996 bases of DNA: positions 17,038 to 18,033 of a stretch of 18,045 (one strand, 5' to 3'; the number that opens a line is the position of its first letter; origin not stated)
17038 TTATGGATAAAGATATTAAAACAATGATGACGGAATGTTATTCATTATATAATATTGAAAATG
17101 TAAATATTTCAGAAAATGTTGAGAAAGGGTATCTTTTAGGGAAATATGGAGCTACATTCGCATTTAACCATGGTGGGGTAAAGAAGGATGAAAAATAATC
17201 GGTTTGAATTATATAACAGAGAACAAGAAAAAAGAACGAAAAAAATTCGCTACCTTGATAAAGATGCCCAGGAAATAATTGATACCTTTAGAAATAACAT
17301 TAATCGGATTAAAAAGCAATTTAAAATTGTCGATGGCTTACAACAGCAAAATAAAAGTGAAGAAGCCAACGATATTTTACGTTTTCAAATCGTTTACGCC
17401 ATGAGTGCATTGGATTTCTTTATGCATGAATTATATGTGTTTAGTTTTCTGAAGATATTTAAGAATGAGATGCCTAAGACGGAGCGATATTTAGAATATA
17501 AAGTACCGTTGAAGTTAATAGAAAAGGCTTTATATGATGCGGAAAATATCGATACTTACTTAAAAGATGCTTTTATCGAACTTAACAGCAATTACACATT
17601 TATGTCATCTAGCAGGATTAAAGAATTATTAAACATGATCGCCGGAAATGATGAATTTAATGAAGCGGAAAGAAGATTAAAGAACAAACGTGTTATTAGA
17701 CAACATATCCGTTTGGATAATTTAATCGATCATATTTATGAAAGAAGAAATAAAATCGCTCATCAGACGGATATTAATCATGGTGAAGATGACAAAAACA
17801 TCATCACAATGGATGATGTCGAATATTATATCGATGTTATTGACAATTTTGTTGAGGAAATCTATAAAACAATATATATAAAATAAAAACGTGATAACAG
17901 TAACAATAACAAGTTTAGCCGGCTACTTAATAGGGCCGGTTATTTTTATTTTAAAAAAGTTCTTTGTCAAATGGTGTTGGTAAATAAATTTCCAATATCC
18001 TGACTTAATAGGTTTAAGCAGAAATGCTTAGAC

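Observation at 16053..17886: Self-contained two-gene module: ABC (AAA_21-type) ATPase plus a HEPN-like alpha-helical protein. This is a candidate phage-defence system whose effector differs from those of the known ATPase-nuclease pairs.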

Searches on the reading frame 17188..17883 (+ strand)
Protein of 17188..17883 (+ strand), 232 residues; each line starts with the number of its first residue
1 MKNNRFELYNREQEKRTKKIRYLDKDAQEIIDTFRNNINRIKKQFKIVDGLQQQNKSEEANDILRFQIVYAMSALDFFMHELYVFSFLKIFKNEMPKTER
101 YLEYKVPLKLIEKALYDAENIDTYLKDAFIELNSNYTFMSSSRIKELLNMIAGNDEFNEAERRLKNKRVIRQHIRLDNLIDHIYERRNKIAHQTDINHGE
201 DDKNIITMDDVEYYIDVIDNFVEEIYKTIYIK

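Call 3: search_protein_families(library=pfam, proteins=[window:17188-17883:+], max_evalue=1)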
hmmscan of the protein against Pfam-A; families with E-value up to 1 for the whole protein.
window:17188-17883:+ (232 aa): 3 families
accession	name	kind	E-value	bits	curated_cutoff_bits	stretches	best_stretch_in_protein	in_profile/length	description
PF18735.6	HEPN_RiboL-PSP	-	5.4e-12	46.5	28.4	1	39-229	5-189/191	RiboL-PSP-HEPN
PF18734.6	HEPN_AbiU2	-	0.00023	21.1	26.8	1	145-227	71-170/193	AbiU2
PF18731.6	HEPN_Swt1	-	0.022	15.5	27.5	1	141-210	49-109/115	Swt1-like HEPN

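Call 4: search_protein_families(library=padloc, proteins=[window:17188-17883:+], max_evalue=1)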
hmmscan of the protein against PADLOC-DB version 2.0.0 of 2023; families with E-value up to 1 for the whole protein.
window:17188-17883:+ (232 aa): 1 family
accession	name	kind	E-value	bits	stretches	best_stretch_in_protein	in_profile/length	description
PDLC04029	PD-T4-2_B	-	0.01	13.7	1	130-194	70-131/174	-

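Call 5: search_protein_families(library=ncbifam, proteins=[window:17188-17883:+], max_evalue=1)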
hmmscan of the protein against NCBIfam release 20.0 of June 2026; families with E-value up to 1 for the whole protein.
window:17188-17883:+ (232 aa): 1 family
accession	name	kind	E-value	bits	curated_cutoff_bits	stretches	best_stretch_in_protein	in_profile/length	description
NF033500.1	phi80_GamL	equivalog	0.024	14.7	40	1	12-75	17-82/89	host nuclease inhibitor GamL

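Call 10: find_homologous_proteins(query=window:17188-17883:+)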
Query window:17188-17883:+ (232 aa): 19 proteins with E <= 0.001 among 203 candidates.
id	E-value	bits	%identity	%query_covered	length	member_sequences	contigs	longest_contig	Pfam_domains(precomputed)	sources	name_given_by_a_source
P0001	1.4e-142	491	100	100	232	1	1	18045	PF18735.7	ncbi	-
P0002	3.7e-90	320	64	98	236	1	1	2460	PF18735.7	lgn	-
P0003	1.3e-89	318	63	98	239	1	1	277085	PF18735.7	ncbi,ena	-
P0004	2.1e-88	314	65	100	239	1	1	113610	PF18735.7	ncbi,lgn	-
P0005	6.5e-88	312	63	98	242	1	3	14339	PF18735.7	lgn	-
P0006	6.8e-87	309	64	99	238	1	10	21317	PF18735.7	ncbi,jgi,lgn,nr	ncbi:MAG: hypothetical protein GX490_04670 [Bacilli bacterium]|nr:hypothetical protein [Bacilli bact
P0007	1.4e-86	308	64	99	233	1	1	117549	PF18735.7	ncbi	-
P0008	7.2e-83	296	62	98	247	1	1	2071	PF18735.7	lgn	-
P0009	2.8e-82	294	62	100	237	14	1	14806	PF18735.7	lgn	-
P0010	8.8e-78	279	64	87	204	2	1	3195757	PF18735.7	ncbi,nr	ncbi:hypothetical protein KHQ81_02875 [Mycoplasmatota bacterium]|nr:hypothetical protein KHQ81_02875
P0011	2.8e-77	277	59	99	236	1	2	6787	PF18735.7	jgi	-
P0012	2.7e-71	258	55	99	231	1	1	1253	PF18735.7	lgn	-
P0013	8.4e-63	230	53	95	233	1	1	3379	PF18735.7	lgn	-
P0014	2.4e-60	222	49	99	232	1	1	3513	PF18735.7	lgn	-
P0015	4.1e-60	221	50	98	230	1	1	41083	PF18735.7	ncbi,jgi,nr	ncbi:MAG: hypothetical protein K0Q49_991 [Haloplasmataceae bacterium]|jgi:hypothetical protein|nr:hy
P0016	1.6e-58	216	46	97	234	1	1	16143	PF18735.7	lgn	-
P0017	2.1e-56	209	49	97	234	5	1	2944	PF18735.7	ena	-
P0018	4.5e-55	205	45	99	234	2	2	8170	PF18735.7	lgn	-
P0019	1.9e-7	49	29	83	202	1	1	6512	PF18735.7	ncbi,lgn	-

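Call 11: find_encoding_contigs(protein=P0003, flank=8000, max_places=2)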
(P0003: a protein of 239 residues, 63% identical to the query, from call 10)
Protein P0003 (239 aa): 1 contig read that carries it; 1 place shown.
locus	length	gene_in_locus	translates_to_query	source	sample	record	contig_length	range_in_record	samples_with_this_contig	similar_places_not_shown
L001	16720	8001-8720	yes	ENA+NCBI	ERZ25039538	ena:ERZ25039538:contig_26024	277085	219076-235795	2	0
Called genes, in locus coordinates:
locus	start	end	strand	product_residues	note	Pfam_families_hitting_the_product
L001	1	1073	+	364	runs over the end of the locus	-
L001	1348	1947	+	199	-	-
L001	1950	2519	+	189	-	PF01145:Band_7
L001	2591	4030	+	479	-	PF01145:Band_7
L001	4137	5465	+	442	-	PF00232:Glyco_hydro_1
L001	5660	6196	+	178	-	PF21805:Imm5_like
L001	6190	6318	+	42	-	-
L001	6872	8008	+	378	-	PF02463:SMC_N (faint), PF13304:AAA_21, PF13175:AAA_15 (weak)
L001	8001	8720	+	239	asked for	PF18735:HEPN_RiboL-PSP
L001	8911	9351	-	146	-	-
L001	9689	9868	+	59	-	PF00578:AhpC-TSA, PF08534:Redoxin (weak)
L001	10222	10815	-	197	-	-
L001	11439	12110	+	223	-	PF00578:AhpC-TSA, PF08534:Redoxin, PF10417:1-cysPrx_C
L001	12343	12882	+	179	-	PF20020:DUF6431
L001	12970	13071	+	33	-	-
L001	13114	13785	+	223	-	PF00665:rve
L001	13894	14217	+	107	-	-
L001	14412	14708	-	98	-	PF20323:DUF6618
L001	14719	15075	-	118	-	-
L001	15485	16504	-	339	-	PF13102:Phage_int_SAM_5 (faint), PF02899:Phage_int_SAM_1 (faint), PF00589:Phage_integrase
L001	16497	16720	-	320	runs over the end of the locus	PF00589:Phage_integrase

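Call 12: find_encoding_contigs(protein=P0010, flank=8000, max_places=2)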
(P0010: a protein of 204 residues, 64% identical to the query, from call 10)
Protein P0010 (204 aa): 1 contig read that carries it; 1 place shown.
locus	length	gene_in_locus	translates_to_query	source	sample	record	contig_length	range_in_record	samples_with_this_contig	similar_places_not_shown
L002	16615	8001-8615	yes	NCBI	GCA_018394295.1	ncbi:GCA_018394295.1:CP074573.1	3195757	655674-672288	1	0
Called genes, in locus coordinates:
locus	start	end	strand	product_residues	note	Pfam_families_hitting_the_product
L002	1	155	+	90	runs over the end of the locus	-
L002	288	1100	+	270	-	PF02675:AdoMet_dc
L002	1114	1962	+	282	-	PF17284:Spermine_synt_N, PF05891:Methyltransf_PK (weak), PF01564:Spermine_synth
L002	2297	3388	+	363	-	-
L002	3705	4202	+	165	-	PF00293:NUDIX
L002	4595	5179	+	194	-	-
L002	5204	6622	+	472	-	PF01145:Band_7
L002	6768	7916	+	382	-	PF02463:SMC_N (faint), PF13304:AAA_21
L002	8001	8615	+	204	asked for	PF18735:HEPN_RiboL-PSP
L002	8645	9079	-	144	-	-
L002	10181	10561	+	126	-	-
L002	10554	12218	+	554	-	PF00882:Zn_dep_PLPC (weak), PF14200:RicinB_lectin_2, PF00652:Ricin_B_lectin (faint)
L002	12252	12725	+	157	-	-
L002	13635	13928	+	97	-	-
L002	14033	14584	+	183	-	PF01527:HTH_Tnp_1 (weak)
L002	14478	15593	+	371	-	PF01527:HTH_Tnp_1 (faint), PF13384:HTH_23 (faint), PF13565:HTH_32, PF00665:rve, PF13683:rve_3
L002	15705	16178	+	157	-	-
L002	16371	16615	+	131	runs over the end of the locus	-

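Call 13: find_encoding_contigs(protein=P0015, flank=8000, max_places=2)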
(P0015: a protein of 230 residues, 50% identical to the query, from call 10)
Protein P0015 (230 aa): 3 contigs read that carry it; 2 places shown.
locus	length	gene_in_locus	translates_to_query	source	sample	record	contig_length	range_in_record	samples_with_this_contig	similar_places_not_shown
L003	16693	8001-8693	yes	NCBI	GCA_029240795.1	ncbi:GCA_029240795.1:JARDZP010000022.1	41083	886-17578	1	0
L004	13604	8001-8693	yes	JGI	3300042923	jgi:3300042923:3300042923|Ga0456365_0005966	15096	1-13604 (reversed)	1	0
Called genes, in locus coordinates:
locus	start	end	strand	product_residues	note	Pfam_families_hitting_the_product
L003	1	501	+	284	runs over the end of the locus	PF17284:Spermine_synt_N, PF05891:Methyltransf_PK (weak), PF01564:Spermine_synth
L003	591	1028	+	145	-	PF00210:Ferritin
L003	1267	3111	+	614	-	PF13522:GATase_6, PF13537:GATase_7, PF00733:Asn_synthase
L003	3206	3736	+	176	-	-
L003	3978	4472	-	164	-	PF00578:AhpC-TSA, PF08534:Redoxin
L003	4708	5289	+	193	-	-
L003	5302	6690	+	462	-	PF01145:Band_7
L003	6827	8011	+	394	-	PF02463:SMC_N (faint), PF13476:AAA_23 (faint), PF13304:AAA_21, PF13175:AAA_15 (weak)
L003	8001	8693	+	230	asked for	PF18735:HEPN_RiboL-PSP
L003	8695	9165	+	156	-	PF02870:Methyltransf_1N, PF01035:DNA_binding_1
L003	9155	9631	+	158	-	PF00583:Acetyltransf_1, PF13673:Acetyltransf_10 (weak), PF13508:Acetyltransf_7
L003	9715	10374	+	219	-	PF08534:Redoxin, PF00578:AhpC-TSA, PF10417:1-cysPrx_C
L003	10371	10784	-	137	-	PF01643:Acyl-ACP_TE (weak), PF13279:4HBT_2, PF03061:4HBT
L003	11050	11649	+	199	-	PF02525:Flavodoxin_2, PF03358:FMN_red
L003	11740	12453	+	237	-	-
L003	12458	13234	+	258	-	PF12746:GNAT_acetyltran (weak)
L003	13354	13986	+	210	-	PF00440:TetR_N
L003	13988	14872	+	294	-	PF00005:ABC_tran, PF13304:AAA_21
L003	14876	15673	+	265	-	PF12679:ABC2_membrane_2, PF10920:DUF2705, PF13346:ABC2_membrane_5 (weak)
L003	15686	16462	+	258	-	PF12679:ABC2_membrane_2, PF12730:ABC2_membrane_4 (weak), PF12698:ABC2_membrane_3 (weak)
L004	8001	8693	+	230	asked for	PF18735:HEPN_RiboL-PSP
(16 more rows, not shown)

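Call 14: find_encoding_contigs(protein=P0019, flank=8000, max_places=2)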
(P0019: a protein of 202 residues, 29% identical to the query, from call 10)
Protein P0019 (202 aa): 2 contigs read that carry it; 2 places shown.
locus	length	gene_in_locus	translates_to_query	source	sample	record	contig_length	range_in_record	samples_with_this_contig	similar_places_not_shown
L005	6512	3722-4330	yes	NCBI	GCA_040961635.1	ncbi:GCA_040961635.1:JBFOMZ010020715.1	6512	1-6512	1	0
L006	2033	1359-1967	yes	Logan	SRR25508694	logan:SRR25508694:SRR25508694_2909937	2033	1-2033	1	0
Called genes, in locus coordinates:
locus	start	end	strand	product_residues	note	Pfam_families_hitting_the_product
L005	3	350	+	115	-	?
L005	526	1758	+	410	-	PF24681:Kelch_KLHDC2_KLHL20_DRC7, PF13415:Beta-prop_FBX42, PF24981:Beta-prop_ATRN-LZTR1 (weak), PF13415:Beta-prop_FBX42, PF24981:Beta-prop_ATRN-LZTR1, PF13418:Beta-prop_TYW4 (weak), PF24681:Kelch_KLHDC2_KLHL20_DRC7, PF13415:Beta-prop_FBX42, +6 more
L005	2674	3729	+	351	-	PF01656:CbiA, PF10609:ParA (faint), PF13614:AAA_31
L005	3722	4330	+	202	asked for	PF18735:HEPN_RiboL-PSP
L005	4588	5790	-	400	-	PF13173:AAA_14, PF13401:AAA_22 (faint), PF13635:DUF4143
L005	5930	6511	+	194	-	?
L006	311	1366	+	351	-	PF01656:CbiA, PF10609:ParA (faint), PF13614:AAA_31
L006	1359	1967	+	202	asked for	PF18735:HEPN_RiboL-PSP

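Call 33: find_related_loci(query=A1, collection=genome_contigs, flank=6000)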
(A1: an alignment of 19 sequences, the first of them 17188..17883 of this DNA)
Query A1 (232 aa) in genome_contigs; peptide patterns used: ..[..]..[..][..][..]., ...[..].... (x = any residue, [..] = any of these).
39 stretches matched a pattern; 10 encode a relative of the query (tblastn E <= 1e-3); 9 distinct loci.
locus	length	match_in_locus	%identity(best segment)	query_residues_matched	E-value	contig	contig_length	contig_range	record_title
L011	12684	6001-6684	63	4-231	3e-97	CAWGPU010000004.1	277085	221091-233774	MAG: uncultured Haloplasmataceae bacterium isolate MFD05502.bin.1.178 genome assembly, contig: contig_26024, whole genom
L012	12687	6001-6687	64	1-229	4e-95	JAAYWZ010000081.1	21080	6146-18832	MAG: Bacilli bacterium isolate AS01afH2WH_61 17381_AS01, whole genome shotgun sequence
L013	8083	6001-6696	64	1-229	8e-95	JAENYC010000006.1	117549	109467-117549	MAG: Haloplasma contractile isolate B5_bin.1 B5_bin1_NODE_70_length_117549_cov_9.177924, whole genome shotgun sequence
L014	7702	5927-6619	62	1-232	2e-90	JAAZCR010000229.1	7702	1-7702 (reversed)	MAG: Bacilli bacterium isolate AS07pgkLD_206 153277_AS07, whole genome shotgun sequence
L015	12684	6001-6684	50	4-231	5e-67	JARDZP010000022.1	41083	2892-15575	MAG: Haloplasmataceae bacterium isolate L_E1_T20_COA1_bin.182 scaffold_2287, whole genome shotgun sequence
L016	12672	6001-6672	49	6-229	6e-65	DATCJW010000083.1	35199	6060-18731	MAG TPA_asm: Haloplasmataceae bacterium isolate SMAG_U7080 k141_185364, whole genome shotgun sequence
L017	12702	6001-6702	65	1-231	3e-96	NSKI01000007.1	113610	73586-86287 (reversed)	Inordinaticella fortuita strain 4B NODE_7_length_113610_cov_148.98, whole genome shotgun sequence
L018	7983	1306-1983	33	1-229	8e-33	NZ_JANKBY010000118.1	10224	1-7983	Terrisporobacter muris strain DSM 29186 NODE_118_length_10224_cov_27.597801, whole genome shotgun sequence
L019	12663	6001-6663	38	1-229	1e-43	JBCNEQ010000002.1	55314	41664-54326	Bhargavaea massiliensis strain NRS-1537 NRS_1537_contig_0000002, whole genome shotgun sequence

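Call 40: search_protein_families(library=pfam, proteins=[L019:2806-4548:-, L019:7231-8025:+, L019:8117-8848:+, L019:8864-10279:+, L018:2149-3321:-, L018:3471-4082:-, L018:5067-5858:+, L018:5836-7230:+, L016:79-2328:+], max_evalue=0.01)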
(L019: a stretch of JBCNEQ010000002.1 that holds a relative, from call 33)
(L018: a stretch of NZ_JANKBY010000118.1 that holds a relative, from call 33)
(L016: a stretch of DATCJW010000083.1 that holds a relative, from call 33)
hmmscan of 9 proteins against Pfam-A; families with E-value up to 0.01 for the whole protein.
L019:2806-4548:- (580 aa): 3 families
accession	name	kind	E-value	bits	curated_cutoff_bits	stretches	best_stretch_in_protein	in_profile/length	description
PF13311.11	DUF4080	-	4.6e-50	170.8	22.9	1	377-550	2-181/188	Protein of unknown function (DUF4080)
PF02310.24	B12-binding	-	2.6e-25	89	32.1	1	12-127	5-120/121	B12 binding domain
PF04055.27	Radical_SAM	-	2e-19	70.8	29.5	1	185-349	1-165/166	Radical SAM superfamily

L019:7231-8025:+ (265 aa): 8 families
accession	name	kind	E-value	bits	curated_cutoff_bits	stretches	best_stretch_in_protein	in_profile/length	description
PF07729.17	FCD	-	5e-27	95.2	24.3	1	128-253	2-124/125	FCD domain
PF00392.27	GntR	-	4.4e-19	68.4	27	1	40-102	2-64/64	Bacterial regulatory proteins, gntR family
PF14502.12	HTH_41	-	2.1e-05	24.3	25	1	57-102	1-48/48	Helix-turn-helix domain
PF02082.26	Rrf2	-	0.002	18.8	30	1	55-101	16-63/132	Iron-dependent Transcriptional regulator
PF08279.18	HTH_11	-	0.0021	18.3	25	1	64-99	17-53/55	HTH domain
PF14394.12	DUF4423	-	0.0029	17.9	30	1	39-104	18-77/165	Domain of unknown function (DUF4423)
PF13545.12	HTH_Crp_2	-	0.007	16.7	27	0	43-103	3-60/70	Crp-like helix-turn-helix domain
PF01022.26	HTH_5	-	0.0076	16.6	22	0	64-93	17-46/47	Bacterial regulatory protein, arsR family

L019:8117-8848:+ (244 aa): 1 family
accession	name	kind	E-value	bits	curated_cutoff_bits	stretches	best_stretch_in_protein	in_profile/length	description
PF02754.22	CCG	-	2.1e-38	130.7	20.6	2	9-90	1-85/85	Cysteine-rich domain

L019:8864-10279:+ (472 aa): 13 families
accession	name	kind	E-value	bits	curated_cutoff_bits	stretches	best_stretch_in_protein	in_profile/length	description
PF02589.21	LUD_dom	-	3.7e-53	180.5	22.6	1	71-295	2-189/189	LUD domain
PF11870.13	LutB_C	-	1.4e-19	70.6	26.8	1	386-470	12-87/88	Lactate utilisation protein B, C-terminal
PF13183.11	Fer4_8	-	6.6e-14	52.6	27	1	310-377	2-68/68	4Fe-4S dicluster domain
PF13187.11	Fer4_9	-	3.4e-07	30.6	27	1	292-325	16-49/52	4Fe-4S dicluster domain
PF13237.11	Fer4_10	-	5.3e-07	29.9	25.5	1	312-329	8-22/53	4Fe-4S dicluster domain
PF13484.11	Fer4_16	-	2.6e-05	25.4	30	0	312-325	1-14/66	4Fe-4S double cluster binding domain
PF13534.11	Fer4_17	-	0.00013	22.9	22.2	1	312-377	1-60/61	4Fe-4S dicluster domain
PF12798.12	Fer4_3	-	0.00036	21.6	27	0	313-325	1-13/15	4Fe-4S binding domain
PF12838.12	Fer4_7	-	0.00046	21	27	1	312-377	1-52/52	4Fe-4S dicluster domain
PF00037.32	Fer4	-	0.0013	18.9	21.1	0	313-325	8-20/24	4Fe-4S binding domain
PF12797.12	Fer4_2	-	0.0023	18.2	24.5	0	312-325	9-22/22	4Fe-4S binding domain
PF13746.11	Fer4_18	-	0.005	17.5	27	0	308-326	56-74/114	4Fe-4S dicluster domain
PF12800.12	Fer4_4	-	0.0058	17.3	24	0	313-326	4-17/17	4Fe-4S binding domain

L018:2149-3321:- (391 aa): 3 families
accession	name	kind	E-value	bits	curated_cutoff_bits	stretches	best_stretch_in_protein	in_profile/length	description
PF00589.27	Phage_integrase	-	1.8e-35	122.7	27.1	1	181-377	1-171/172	Phage integrase family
PF14659.12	Phage_int_SAM_3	-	7.2e-11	42.6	22.6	1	73-132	1-58/58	Phage integrase, N-terminal SAM-like domain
PF13102.12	Phage_int_SAM_5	-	0.00015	22.5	22.3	1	74-165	2-92/98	Phage integrase SAM-like domain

L018:3471-4082:- (204 aa): 4 families
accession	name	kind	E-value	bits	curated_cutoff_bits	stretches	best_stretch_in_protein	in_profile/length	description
PF01381.28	HTH_3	-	9.8e-14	51.6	23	1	21-74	1-54/55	Helix-turn-helix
PF12844.13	HTH_19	-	5.5e-08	33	30.2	1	18-72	1-55/64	Helix-turn-helix domain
PF13443.12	HTH_26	-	1.2e-07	32.3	22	1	20-77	1-59/63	Cro/C1-type HTH DNA-binding domain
PF13560.12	HTH_31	-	0.0059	17.3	27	0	18-69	3-55/64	Helix-turn-helix domain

L018:5067-5858:+ (264 aa): 0 families

L018:5836-7230:+ (465 aa): 9 families
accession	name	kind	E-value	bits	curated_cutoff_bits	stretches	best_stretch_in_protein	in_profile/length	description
PF00772.26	DnaB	-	1.1e-28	99.8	23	1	23-122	2-101/103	DnaB-like helicase N terminal domain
PF03796.21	DnaB_C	-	5.4e-20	72.3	27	1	187-423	2-242/255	DnaB-like helicase C terminal domain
PF06745.19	ATPase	-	1.1e-10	41.7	26.6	1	187-425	1-215/231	KaiC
PF13481.12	AAA_25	-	5.2e-09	36.4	27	1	190-370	18-194/195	AAA domain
PF20720.3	nSTAND3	-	0.00083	19.5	27.2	1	209-235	21-47/155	Novel STAND NTPase 3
PF03308.22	MeaB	-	0.0013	18.2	23.1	1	210-235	38-63/273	Methylmalonyl Co-A mutase-associated GTPase MeaB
PF01443.25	Viral_helicase1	-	0.0014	18.9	21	1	209-238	2-31/228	Viral superfamily 1 RNA helicase core domain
PF13245.12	AAA_19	-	0.0053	17.4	25.1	1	207-235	13-41/134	AAA domain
PF13401.12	AAA_22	-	0.0057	17.4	27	0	207-366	7-124/130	AAA domain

L016:79-2328:+ (750 aa): 7 families
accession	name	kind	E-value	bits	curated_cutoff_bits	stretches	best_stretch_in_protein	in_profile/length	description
PF00133.28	tRNA-synt_1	-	3.5e-74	250.5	22.7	1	93-335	184-406/414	tRNA synthetases class I (I, L, M and V)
PF19302.4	DUF5915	-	8.4e-58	195.6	27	1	552-747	2-195/195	Domain of unknown function (DUF5915)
PF08264.19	Anticodon_1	-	4.4e-40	137.4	25.1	1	390-537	1-147/148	Anticodon-binding domain of tRNA ligase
PF09334.17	tRNA-synt_1g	-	7.6e-11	41.8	20.1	1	286-349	311-373/391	tRNA synthetases class I (M)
PF01406.26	tRNA-synt_1e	-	0.00035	20.5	27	1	296-350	246-299/301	tRNA synthetases class I (C) catalytic domain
PF01921.24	tRNA-synt_1f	-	0.00098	18.6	27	1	292-357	271-335/360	tRNA synthetases class I (K)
PF13603.12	tRNA-synt_1_2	-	0.0015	18.5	25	1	8-59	95-146/185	Leucyl-tRNA synthetase, editing domain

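Call 42: predict_structure(alignment_id=A2)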
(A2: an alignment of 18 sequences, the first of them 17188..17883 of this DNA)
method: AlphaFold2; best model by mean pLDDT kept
length: 232 residues; sequences in the alignment: 18
mean_pLDDT: 76.3   pTM: 0.75
mean pLDDT of the five models: 76.3, 76.3, 76.0, 74.5, 74.5
residues with pLDDT >= 90: 94; 70-90: 49; 50-70: 57; < 50: 32
segments of 3 or more residues with pLDDT < 50: 1-24, 105-109
pLDDT, mean of each block of 10 residues (from residue 1): 36 38 62 96 95 91 92 93 76 63 50 58 67 74 86 82 96 96 90 58 74 97 88 59
secondary structure, 60 per line:
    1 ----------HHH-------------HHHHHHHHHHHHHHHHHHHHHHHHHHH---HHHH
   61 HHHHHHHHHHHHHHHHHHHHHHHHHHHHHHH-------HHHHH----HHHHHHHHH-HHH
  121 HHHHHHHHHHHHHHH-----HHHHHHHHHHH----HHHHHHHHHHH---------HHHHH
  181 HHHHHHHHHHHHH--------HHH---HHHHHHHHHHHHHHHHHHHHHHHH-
elements in order: H27-53 H57-91 H99-103 H108-116 H118-135 H141-151 H156-166 H176-193 H208-231

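Call 46: search_solved_structures(query=A2, max_evalue=10)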
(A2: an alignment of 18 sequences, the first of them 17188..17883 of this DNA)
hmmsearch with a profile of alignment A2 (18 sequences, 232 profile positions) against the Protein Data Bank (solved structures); distinct sequences matched with E-value up to 10: 0.

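Call 52: search_dna_similar(query=window:17188-17883:+, collection=phages, mode=protein, max_evalue=0.001)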
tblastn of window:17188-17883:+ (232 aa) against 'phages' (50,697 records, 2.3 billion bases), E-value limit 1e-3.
Records with a match: 2; places in all: 2; records where one place covers at least 80% of the query: 1.
Best place of each record, by identity: <60% 2.
By first word of the organism name: Pseudomonas 1; Primolicivirus 1.
By host as written in the record: Pseudomonas aeruginosa ZS-PA-35 1; - 1.
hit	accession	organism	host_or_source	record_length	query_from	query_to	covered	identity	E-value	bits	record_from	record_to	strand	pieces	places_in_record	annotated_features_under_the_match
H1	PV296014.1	Pseudomonas phage WX-TY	Pseudomonas aeruginosa ZS-PA-35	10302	34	225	83%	26.9%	2e-7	57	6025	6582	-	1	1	hypothetical protein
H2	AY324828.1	Primolicivirus Pf1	-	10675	34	197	71%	25.0%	2e-5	50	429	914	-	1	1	none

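Call 53: search_dna_similar(query=window:17188-17883:+, collection=plasmids, mode=protein, max_evalue=0.001)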
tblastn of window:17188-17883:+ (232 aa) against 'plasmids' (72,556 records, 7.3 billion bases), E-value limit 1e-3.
Records with a match: 12; places in all: 12; records where one place covers at least 80% of the query: 0.
Best place of each record, by identity: <60% 12.
By first word of the organism name: Burkholderia 12.
By predicted mobility (MOB-suite, as given by PLSDB): conjugative 8; mobilizable 3; non-mobilizable 1.
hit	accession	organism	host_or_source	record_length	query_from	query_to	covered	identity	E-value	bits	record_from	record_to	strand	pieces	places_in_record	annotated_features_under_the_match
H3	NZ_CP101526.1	Burkholderia arboris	mixed culture,soil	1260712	32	207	76%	27.3%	3e-7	58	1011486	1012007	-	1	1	none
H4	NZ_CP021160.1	Burkholderia glumae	Oryza sativa,Cell culture,USA rice field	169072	61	220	69%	26.5%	5e-5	51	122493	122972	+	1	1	HEPN domain-containing protein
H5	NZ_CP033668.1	Burkholderia glumae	bacterial cell,diseased rice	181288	61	220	69%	26.5%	5e-5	51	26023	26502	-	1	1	HEPN domain-containing protein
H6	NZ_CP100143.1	Burkholderia glumae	cell culture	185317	61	220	69%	26.5%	5e-5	51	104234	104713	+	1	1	HEPN domain-containing protein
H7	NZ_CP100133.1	Burkholderia glumae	cell culture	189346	61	220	69%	26.5%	5e-5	51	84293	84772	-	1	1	HEPN domain-containing protein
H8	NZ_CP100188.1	Burkholderia glumae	cell culture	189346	61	220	69%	26.5%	5e-5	51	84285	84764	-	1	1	HEPN domain-containing protein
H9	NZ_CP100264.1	Burkholderia glumae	cell culture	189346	61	220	69%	26.5%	5e-5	51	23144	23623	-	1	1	HEPN domain-containing protein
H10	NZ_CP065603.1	Burkholderia glumae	-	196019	61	220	69%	26.5%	5e-5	51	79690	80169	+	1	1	HEPN domain-containing protein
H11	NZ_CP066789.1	Burkholderia glumae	-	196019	61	220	69%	26.5%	5e-5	51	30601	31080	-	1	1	HEPN domain-containing protein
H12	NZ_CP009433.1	Burkholderia glumae LMG 2196 = ATCC 33617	Oryza sativa, grain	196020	61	220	69%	26.5%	5e-5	51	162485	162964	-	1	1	HEPN domain-containing protein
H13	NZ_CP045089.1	Burkholderia glumae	rice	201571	61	220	69%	26.5%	5e-5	51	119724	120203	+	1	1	HEPN domain-containing protein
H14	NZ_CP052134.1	Burkholderia glumae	rice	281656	61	220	69%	26.5%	5e-5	51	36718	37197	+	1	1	HEPN domain-containing protein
